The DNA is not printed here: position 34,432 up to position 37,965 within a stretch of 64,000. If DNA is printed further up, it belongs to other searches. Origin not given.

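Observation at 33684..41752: Eight-gene same-strand operon of helicase, nuclease-like and DNA-binding proteins with no methyltransferase, directly after the RM operon: candidate undescribed defense or DNA-processing system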

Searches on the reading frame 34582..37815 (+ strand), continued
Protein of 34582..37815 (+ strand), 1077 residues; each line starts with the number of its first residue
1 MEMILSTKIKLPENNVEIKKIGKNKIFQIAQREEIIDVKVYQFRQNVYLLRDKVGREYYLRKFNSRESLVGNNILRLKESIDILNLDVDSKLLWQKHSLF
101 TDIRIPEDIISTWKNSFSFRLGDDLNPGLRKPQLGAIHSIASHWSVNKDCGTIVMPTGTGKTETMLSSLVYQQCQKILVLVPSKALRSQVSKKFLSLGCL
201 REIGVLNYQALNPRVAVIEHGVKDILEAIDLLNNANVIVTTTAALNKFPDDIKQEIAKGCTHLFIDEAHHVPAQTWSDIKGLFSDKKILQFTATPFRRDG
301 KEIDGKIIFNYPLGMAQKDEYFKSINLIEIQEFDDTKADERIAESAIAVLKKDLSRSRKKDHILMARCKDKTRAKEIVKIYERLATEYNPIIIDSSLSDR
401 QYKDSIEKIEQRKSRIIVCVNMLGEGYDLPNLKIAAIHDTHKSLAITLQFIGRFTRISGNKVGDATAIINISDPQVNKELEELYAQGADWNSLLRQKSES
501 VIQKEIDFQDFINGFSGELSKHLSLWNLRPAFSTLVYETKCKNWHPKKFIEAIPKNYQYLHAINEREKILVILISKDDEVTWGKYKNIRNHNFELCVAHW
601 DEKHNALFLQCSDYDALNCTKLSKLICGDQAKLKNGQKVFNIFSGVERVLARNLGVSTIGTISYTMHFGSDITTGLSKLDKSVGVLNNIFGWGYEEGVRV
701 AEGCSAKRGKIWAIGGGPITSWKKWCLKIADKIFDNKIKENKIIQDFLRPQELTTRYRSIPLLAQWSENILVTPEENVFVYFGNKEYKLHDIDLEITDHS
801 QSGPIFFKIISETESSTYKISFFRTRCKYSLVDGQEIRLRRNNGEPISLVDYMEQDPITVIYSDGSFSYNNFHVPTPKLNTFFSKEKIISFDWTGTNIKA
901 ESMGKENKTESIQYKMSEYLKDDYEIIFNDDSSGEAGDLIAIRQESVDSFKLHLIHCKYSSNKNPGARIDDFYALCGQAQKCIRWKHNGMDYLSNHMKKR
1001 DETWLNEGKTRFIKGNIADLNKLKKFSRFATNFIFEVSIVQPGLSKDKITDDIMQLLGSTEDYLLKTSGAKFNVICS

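Call 15: find_related_loci(query=A1, collection=genome_contigs, flank=10000)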
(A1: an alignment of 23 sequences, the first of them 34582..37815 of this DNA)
Query A1 (1077 aa) in genome_contigs; peptide patterns used: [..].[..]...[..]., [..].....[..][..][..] (x = any residue, [..] = any of these).
600 stretches matched a pattern (row limit reached: there are more); 567 encode a relative of the query (tblastn E <= 1e-3); the best 80 are kept; 80 distinct loci.
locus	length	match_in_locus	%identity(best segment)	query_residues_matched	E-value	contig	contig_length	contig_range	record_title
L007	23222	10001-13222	54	2-1077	0e+0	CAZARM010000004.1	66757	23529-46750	MAG TPA_asm: uncultured Candidatus Saccharibacteria bacterium isolate SRP200132_co1_173 genome assembly, contig: NODE_58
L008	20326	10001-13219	42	9-1077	0e+0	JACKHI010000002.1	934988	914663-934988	MAG: Phycisphaerales bacterium isolate HK-STAS-PLAN-14 HK-STAS-PLAN-14_2, whole genome shotgun sequence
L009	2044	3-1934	69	434-1077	0e+0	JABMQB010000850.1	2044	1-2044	MAG: Mariniphaga sp. isolate bin.676 k141_6301608, whole genome shotgun sequence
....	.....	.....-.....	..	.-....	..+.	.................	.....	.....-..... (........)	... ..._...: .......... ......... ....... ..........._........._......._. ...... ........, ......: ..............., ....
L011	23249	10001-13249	42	4-1077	0e+0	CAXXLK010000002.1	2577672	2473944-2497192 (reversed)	MAG: Desulfobacterales bacterium isolate c905b435-fdb9-4221-98b7-76b06078fb47 genome assembly, contig: contig_2, whole g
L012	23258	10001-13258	41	5-1077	0e+0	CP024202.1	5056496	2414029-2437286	Methylomicrobium sp. wino1 chromosome, complete genome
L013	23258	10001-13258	41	5-1077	0e+0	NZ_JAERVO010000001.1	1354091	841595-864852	Marinobacter mangrovi strain CHFG3-1-5 NODE_1_length_1354091_cov_66.469977, whole genome shotgun sequence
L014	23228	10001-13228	42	5-1070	0e+0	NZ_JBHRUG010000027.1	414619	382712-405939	Litchfieldella rifensis strain CECT 7698 velvet_auto_105_27, whole genome shotgun sequence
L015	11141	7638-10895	41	5-1077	0e+0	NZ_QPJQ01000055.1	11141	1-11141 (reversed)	Marinomonas foliarum strain CECT 7731 Ga0244625_155, whole genome shotgun sequence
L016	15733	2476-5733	41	5-1077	0e+0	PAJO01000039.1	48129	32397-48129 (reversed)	MAG: Alcanivoracaceae bacterium isolate SAT93 155027, whole genome shotgun sequence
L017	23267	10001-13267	41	8-1077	0e+0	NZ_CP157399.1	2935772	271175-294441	MAG: Dehalobacter sp. 4CP chromosome, complete genome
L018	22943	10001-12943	42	106-1077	0e+0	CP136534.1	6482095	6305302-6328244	MAG: Devosia sp. isolate RCC3390_8c chromosome, complete genome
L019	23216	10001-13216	41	20-1077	0e+0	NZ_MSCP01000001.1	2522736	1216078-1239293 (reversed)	Aliivibrio sifiae strain NBRC 105001 scaffold00001, whole genome shotgun sequence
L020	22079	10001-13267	40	9-1077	0e+0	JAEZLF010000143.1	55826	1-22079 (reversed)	MAG: Bacillota bacterium isolate OH_CDB_60 k127_2481823, whole genome shotgun sequence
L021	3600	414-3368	42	106-1077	0e+0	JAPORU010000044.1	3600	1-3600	MAG: Aestuariivita sp. isolate CAR1_bin_6 NODE_5947_length_3600_cov_18.6186, whole genome shotgun sequence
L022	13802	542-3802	40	9-1077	0e+0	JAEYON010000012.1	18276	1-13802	MAG: Bacillota bacterium isolate OH_CBB_153 k127_1063579, whole genome shotgun sequence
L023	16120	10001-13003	42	91-1077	0e+0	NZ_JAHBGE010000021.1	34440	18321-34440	Ancylobacter lacus strain VKM B-3280 GCM70017661_22, whole genome shotgun sequence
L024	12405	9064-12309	42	11-1077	0e+0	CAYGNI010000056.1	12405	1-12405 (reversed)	MAG TPA_asm: uncultured Micavibrio sp. isolate ERP117304_co1_165 genome assembly, contig: NODE_4839_length_12405_cov_11.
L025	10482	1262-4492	41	9-1077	0e+0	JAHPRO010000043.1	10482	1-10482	Acinetobacter sp. WU_MDCI_Axc73 NODE_43_length_10482_cov_66.656896, whole genome shotgun sequence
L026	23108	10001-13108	40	56-1077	0e+0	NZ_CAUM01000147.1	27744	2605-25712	Mesorhizobium metallidurans STM 2683, whole genome shotgun sequence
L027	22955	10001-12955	42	106-1077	0e+0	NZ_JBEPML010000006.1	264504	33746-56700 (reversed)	Aquamicrobium terrae strain DSM 27865 Ga0480225_06, whole genome shotgun sequence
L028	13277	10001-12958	41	106-1077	0e+0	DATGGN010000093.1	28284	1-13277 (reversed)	MAG TPA_asm: Rhizomicrobium sp. isolate SMAG_U9755 k141_892478, whole genome shotgun sequence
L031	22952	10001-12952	42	106-1077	0e+0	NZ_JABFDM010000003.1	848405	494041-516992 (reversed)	Bradyrhizobium aeschynomenes strain 83002 Scaffold3, whole genome shotgun sequence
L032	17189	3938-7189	39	8-1077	0e+0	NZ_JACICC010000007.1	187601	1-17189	Pseudochelatococcus contaminans strain DSM 28760 Ga0373298_07, whole genome shotgun sequence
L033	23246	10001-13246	40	11-1077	0e+0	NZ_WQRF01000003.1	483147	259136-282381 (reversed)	Devosia marina strain L53-10-65 NODE_3_length_483147_cov_54.383006, whole genome shotgun sequence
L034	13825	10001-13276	39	3-1077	0e+0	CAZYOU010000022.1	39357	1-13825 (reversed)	MAG TPA_asm: uncultured Stakelama sp. isolate SRP287051_co2_112 genome assembly, contig: NODE_2221_length_39357_cov_13.6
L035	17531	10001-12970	41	98-1077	0e+0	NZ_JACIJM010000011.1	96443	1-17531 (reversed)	Yoonia ponticola strain DSM 101064 Ga0373357_11, whole genome shotgun sequence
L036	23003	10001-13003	41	91-1077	0e+0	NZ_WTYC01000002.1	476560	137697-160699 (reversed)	Qipengyuania vulgaris strain DSM 17792 NODE_2_length_476560, whole genome shotgun sequence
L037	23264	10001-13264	40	9-1077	0e+0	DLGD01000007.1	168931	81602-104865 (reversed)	MAG TPA_asm: Christensenella sp. UBA7703 UBA7703_contig_1721, whole genome shotgun sequence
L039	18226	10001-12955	40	106-1077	0e+0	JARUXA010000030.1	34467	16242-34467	Sphingomonas sp. PsM26 NODE_30_length_34467_cov_72.574974, whole genome shotgun sequence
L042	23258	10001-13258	40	6-1077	0e+0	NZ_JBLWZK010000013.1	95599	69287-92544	MAG: Vibrio sp. isolate EC02-08 C02maxbin.010RE.5K@13, whole genome shotgun sequence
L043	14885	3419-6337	40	109-1077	0e+0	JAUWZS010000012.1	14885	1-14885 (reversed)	MAG: Candidatus Aenigmatarchaeota archaeon isolate CSMAG_2742 CSMAG_2742_k141_2908_length_14885_cov_33.6479, whole genom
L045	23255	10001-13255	37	4-1077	0e+0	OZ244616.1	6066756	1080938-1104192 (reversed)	MAG: Candidatus Poribacteria bacterium isolate e5250d40-67f0-410b-965f-0d198546f1b0 genome assembly, chromosome: 1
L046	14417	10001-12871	37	129-1077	0e+0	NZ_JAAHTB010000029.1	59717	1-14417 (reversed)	Methylobacterium sp. BTF04 contig00029, whole genome shotgun sequence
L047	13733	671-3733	38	62-1077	0e+0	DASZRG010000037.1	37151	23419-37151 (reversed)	MAG TPA_asm: Patescibacteria group bacterium isolate SMAG_U6018 k141_505921, whole genome shotgun sequence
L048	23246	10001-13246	41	11-1077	0e+0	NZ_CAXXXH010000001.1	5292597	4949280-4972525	MAG: uncultured Desulfosarcina sp. isolate 50816ded-68e0-41e8-a3df-c89a3961daa5 contig_1, whole genome shotgun sequence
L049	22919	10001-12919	39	111-1077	0e+0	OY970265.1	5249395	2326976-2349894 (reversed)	MAG: uncultured Acidobacteriota bacterium isolate MFD01476.bin.1.56 genome assembly, chromosome: 1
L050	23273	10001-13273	36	4-1077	0e+0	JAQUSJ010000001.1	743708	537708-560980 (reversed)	MAG: Candidatus Daviesbacteria bacterium isolate STD1_94 NODE_9_length_743708_cov_15.213565_Sandtown_D1, whole genome sh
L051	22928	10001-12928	38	109-1077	0e+0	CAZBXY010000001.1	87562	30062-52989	MAG TPA_asm: uncultured Frigoriglobus sp. isolate SRP287051_co2_76 genome assembly, contig: NODE_572_length_87562_cov_17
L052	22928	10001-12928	37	112-1077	0e+0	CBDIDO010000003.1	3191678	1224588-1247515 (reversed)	MAG: Beijerinckiaceae bacterium isolate 41e33a7b-f9d6-4c80-b2e2-fe018e5284e4 genome assembly, contig: contig_3, whole ge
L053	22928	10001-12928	37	109-1077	0e+0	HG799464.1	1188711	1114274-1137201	Gemmata sp. IIL30 genomic scaffold, scaffold00003, whole genome shotgun sequence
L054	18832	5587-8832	41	5-1077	0e+0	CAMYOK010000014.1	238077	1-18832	MAG: uncultured Pseudomonadales bacterium isolate Biocath_Gamma_028 genome assembly, contig: k127_18887, whole genome sh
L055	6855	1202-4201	37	94-1077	0e+0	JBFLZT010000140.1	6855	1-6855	MAG: Deinococcota bacterium isolate MAG118 MAG118_140, whole genome shotgun sequence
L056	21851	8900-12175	37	3-1077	0e+0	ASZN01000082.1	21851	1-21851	Candidatus Poribacteria bacterium WGA-3G POR3G_contig_82.83_C, whole genome shotgun sequence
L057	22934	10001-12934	40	106-1077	0e+0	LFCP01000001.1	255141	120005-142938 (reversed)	MAG: Parcubacteria bacterium C7867-006 C7867_00050, whole genome shotgun sequence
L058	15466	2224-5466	38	8-1077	0e+0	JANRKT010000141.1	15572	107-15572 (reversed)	MAG: Chitinophagaceae bacterium isolate bins.154 k141_4278634, whole genome shotgun sequence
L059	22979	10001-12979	39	94-1077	0e+0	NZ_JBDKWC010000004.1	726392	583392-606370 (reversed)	Flavobacterium olei strain JCM 31673 NODE_4_length_726392_cov_209.155309, whole genome shotgun sequence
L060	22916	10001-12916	36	111-1077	0e+0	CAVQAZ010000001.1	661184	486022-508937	MAG: uncultured Gammaproteobacteria bacterium isolate MFD09964.bin.1.308 genome assembly, contig: contig_14752, whole ge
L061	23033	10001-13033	42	74-1077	0e+0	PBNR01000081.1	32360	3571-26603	MAG: Gammaproteobacteria bacterium isolate SP183 MHASMcontig_2326500, whole genome shotgun sequence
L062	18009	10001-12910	37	106-1077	0e+0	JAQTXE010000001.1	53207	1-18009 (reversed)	MAG: Syntrophales bacterium isolate STC_127 NODE_1259_length_53207_cov_3.086285_Sandtown_C, whole genome shotgun sequenc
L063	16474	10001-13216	38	19-1077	0e+0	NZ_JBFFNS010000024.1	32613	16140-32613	MAG: Sulfurimonas sp. isolate Mix_mud18.2022.04.8 k141_1671930_length_32613_cov_75.0000, whole genome shotgun sequence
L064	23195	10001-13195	37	21-1077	0e+0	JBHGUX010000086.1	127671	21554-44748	MAG: Candidatus Pristimantibacillus sp. isolate bin.005_Ecombo k141_88372, whole genome shotgun sequence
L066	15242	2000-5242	36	5-1077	0e+0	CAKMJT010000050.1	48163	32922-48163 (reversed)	uncultured Proteiniphilum sp. isolate OKU4 genome assembly, contig: MEGAHIT_co_assembly_000000018584, whole genome shotg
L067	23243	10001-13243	37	9-1077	0e+0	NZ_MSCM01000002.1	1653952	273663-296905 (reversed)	Polaribacter glomeratus strain ATCC 43844 scaffold00002, whole genome shotgun sequence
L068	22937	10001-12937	39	107-1077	0e+0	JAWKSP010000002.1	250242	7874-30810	MAG: Candidatus Paceibacterota bacterium isolate ABC1.92 ABC1.92.fa-2, whole genome shotgun sequence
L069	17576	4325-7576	37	6-1077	0e+0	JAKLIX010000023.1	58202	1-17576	MAG: Bacteroidetes bacterium isolate RA.bin97 RA.bin97_23, whole genome shotgun sequence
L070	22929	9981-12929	36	108-1077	0e+0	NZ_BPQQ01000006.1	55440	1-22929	Methylobacterium isbiliense strain DSM 17168 entry6, whole genome shotgun sequence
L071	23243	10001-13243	37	8-1077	0e+0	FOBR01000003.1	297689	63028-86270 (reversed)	bacterium A37T11 genome assembly, contig: Ga0116937_103, whole genome shotgun sequence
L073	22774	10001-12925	36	109-1077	0e+0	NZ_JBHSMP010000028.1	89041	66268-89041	Paraburkholderia denitrificans strain KACC 12733 platanus_K_default_28, whole genome shotgun sequence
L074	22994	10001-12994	38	94-1077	0e+0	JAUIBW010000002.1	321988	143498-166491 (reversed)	MAG: Bacteroidia bacterium isolate 6_bin.65 NODE_53_length_321988_cov_1.859526, whole genome shotgun sequence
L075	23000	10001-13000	38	94-1077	0e+0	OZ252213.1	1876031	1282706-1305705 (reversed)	MAG: Thermodesulfobacteriota bacterium isolate fe9b5591-7b88-4e57-ab13-ddad5861585a genome assembly, chromosome: 1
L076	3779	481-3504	36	90-1077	0e+0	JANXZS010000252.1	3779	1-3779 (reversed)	MAG: Acidobacteriaceae bacterium isolate GL140_4_metabat_397 GL140_4_k141_2837182, whole genome shotgun sequence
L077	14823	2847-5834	38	92-1077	0e+0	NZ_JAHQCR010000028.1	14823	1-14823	Bacillus alkalicola strain JCM 17098 714, whole genome shotgun sequence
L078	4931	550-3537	37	94-1077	0e+0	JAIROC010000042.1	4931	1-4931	MAG: Bacteroidales bacterium isolate Cd354_bin6 k119_954084, whole genome shotgun sequence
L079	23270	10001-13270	36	7-1077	0e+0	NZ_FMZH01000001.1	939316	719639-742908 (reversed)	Pedobacter soli strain DSM 18609, whole genome shotgun sequence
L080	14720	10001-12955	40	106-1077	0e+0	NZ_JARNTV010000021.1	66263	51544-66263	Sphingomonas sp. AOB5 spades_K_21_77_21, whole genome shotgun sequence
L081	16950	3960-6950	38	94-1077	0e+0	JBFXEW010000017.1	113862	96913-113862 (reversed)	MAG: Salinivirgaceae bacterium isolate CA_2019_TPIn_125 NODE_607_length_113862_cov_13.045184_TPIn, whole genome shotgun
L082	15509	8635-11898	34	9-1077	0e+0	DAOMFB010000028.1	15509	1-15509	MAG TPA_asm: Thermoanaerobaculia bacterium isolate AMR_MDS_5013 NODE_309_length_15509_cov_7.125922, whole genome shotgun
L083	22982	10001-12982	38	94-1077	0e+0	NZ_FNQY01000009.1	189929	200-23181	Arachidicoccus rhizosphaerae strain Vu-144, whole genome shotgun sequence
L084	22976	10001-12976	37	94-1077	0e+0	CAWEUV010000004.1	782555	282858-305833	MAG: uncultured Flavobacteriaceae bacterium isolate MFD05674.bin.1.135 genome assembly, contig: contig_45927, whole geno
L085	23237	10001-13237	36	8-1077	0e+0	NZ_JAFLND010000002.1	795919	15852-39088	[Muricauda] lutisoli strain CAU 1631 contig2, whole genome shotgun sequence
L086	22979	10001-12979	37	94-1077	0e+0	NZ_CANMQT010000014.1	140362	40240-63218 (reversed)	Uncultured Aquimarina sp. isolate 2-563A-J.fasta NODE_14, whole genome shotgun sequence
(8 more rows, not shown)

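Call 40: search_solved_structures(query=A1, max_evalue=1)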
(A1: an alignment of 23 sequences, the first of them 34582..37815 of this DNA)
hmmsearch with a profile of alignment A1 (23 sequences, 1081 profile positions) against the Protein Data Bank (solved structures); distinct sequences matched with E-value up to 1: 139 (the best 60 are shown).
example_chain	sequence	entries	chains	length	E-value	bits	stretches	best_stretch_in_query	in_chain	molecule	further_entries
6p4f_A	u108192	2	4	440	2e-14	55.5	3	151-199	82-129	DNA-dependent ATPase XPBII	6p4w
5tnu_A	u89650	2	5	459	2.5e-14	55.2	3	151-199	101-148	DNA-dependent ATPase XPBII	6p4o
7clg_A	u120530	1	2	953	2e-11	45.6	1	246-473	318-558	Putative helicase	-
6jde_B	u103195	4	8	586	1.1e-10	43.2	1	134-460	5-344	Putative DNA repair helicase RadD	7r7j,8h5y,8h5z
6p66_A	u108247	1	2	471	2.2e-10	42.2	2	154-202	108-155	DNA repair protein RAD25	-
2fwr_A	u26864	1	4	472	2.2e-10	42.2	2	154-202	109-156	DNA repair protein RAD25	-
2fz4_A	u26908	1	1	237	7e-08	33.9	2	154-202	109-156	DNA repair protein RAD25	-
2j0u_A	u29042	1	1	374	3.8e-06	28.2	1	389-491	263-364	ATP-DEPENDENT RNA HELICASE DDX48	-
2j0u_B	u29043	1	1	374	5.7e-06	27.6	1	389-491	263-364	ATP-DEPENDENT RNA HELICASE DDX48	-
2d7d_A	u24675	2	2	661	6.9e-06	27.3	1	367-462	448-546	UvrABC system protein B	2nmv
3v4r_A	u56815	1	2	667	7e-06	27.3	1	367-462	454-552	UvrABC system protein B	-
7znj_A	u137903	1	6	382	8.3e-06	27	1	389-490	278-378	Eukaryotic initiation factor 4A-III, N-terminally processed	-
6qdv_7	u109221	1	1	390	8.4e-06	27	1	389-491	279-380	Eukaryotic initiation factor 4A-III, N-terminally processed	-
2hxy_A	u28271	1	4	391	8.5e-06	27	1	389-491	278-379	Probable ATP-dependent RNA helicase DDX48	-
2j0q_A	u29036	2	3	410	9.5e-06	26.8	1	389-491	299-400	ATP-DEPENDENT RNA HELICASE DDX48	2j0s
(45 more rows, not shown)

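Call 55: find_encoding_contigs(protein=P0003, flank=8000, max_places=2)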
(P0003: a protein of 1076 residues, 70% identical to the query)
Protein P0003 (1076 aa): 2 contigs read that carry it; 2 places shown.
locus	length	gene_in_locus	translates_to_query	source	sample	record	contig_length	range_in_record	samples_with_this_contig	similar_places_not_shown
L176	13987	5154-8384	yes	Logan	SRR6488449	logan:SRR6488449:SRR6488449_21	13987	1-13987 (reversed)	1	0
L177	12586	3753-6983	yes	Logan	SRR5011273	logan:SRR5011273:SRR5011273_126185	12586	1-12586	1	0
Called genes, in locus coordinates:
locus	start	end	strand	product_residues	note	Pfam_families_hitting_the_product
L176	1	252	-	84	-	?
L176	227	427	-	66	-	-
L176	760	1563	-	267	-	PF01555:N6_N4_Mtase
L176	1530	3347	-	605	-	PF09491:RE_AlwI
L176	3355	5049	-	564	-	PF01726:LexA_DNA_bind, PF00717:Peptidase_S24, PF02086:MethyltransfD12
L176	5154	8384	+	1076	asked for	PF00270:DEAD, PF04851:ResIII, PF18766:SWI2_SNF2, PF00271:Helicase_C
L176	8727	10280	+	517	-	PF04851:ResIII, PF00270:DEAD, PF00271:Helicase_C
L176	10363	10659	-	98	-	-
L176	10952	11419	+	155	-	-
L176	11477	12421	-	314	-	PF02690:Na_Pi_cotrans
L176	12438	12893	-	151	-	-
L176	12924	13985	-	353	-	?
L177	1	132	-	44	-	?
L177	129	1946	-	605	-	PF09491:RE_AlwI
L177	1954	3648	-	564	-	PF01726:LexA_DNA_bind, PF00717:Peptidase_S24, PF02086:MethyltransfD12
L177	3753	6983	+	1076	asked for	PF00270:DEAD, PF04851:ResIII, PF18766:SWI2_SNF2, PF00271:Helicase_C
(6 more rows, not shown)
